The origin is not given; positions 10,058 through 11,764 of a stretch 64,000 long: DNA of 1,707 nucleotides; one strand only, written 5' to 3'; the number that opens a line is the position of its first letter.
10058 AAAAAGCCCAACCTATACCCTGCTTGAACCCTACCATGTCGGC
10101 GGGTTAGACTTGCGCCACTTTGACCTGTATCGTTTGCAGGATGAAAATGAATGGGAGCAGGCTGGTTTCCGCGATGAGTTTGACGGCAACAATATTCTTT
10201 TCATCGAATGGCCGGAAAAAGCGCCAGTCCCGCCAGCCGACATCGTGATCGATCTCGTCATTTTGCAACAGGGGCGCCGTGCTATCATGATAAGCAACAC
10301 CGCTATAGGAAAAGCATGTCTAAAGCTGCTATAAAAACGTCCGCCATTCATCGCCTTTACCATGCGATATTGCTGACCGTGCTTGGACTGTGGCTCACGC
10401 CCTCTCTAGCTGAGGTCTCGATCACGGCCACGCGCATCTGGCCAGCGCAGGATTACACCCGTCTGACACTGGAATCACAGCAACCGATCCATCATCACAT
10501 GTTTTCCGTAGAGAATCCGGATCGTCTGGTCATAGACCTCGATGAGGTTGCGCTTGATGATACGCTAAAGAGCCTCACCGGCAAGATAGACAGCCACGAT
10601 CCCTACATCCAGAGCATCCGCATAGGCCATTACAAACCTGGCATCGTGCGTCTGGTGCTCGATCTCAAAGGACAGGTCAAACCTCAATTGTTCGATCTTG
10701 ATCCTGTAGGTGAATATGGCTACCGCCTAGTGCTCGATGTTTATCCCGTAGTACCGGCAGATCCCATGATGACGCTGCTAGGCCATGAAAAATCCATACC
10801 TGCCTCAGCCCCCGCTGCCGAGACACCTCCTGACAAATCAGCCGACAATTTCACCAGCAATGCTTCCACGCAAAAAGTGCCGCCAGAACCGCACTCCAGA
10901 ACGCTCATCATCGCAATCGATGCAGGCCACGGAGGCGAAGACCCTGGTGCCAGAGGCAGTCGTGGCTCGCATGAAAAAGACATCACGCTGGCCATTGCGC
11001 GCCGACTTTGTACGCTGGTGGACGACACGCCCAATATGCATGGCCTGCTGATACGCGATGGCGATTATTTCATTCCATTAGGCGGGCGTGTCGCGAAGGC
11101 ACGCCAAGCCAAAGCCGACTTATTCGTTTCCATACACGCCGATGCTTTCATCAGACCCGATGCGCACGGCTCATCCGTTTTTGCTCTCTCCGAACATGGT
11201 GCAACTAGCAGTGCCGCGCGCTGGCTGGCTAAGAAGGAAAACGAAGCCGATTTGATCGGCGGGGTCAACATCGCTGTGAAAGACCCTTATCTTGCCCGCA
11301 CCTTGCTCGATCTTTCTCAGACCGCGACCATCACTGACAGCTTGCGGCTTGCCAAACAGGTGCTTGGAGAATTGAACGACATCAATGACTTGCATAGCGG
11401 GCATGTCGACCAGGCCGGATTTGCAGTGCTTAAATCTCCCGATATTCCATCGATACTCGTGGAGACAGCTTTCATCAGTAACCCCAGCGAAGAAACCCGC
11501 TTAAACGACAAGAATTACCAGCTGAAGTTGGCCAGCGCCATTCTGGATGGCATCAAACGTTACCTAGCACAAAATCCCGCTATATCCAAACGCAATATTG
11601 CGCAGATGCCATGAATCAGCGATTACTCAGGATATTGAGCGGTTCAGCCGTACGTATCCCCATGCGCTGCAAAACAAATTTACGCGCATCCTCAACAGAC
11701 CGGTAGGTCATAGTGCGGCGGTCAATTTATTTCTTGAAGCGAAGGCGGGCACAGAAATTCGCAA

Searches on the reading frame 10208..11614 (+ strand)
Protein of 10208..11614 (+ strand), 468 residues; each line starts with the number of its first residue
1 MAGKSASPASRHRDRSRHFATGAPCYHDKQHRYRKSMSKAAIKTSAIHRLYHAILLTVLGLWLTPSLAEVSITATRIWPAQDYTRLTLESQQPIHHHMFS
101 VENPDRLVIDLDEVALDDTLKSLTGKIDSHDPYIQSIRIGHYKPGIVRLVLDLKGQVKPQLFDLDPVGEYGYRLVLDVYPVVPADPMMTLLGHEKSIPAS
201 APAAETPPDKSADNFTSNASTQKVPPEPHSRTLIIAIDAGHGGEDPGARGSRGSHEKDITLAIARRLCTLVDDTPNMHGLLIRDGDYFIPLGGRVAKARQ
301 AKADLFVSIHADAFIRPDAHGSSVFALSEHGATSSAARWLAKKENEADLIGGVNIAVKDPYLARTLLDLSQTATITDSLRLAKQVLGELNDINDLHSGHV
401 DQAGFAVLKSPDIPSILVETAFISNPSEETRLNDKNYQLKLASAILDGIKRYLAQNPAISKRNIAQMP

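Call 59: search_protein_families(library=pfam, proteins=[window:10208-11614:+], max_evalue=0.00001)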
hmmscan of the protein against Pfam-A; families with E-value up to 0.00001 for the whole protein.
window:10208-11614:+ (468 aa): 2 families
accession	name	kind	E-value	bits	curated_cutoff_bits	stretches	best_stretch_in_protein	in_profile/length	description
PF01520.23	Amidase_3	-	3.1e-45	154.7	27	1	235-450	1-173/174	N-acetylmuramoyl-L-alanine amidase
PF11741.13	AMIN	-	4e-18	65.8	20.5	1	76-177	3-100/101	AMIN domain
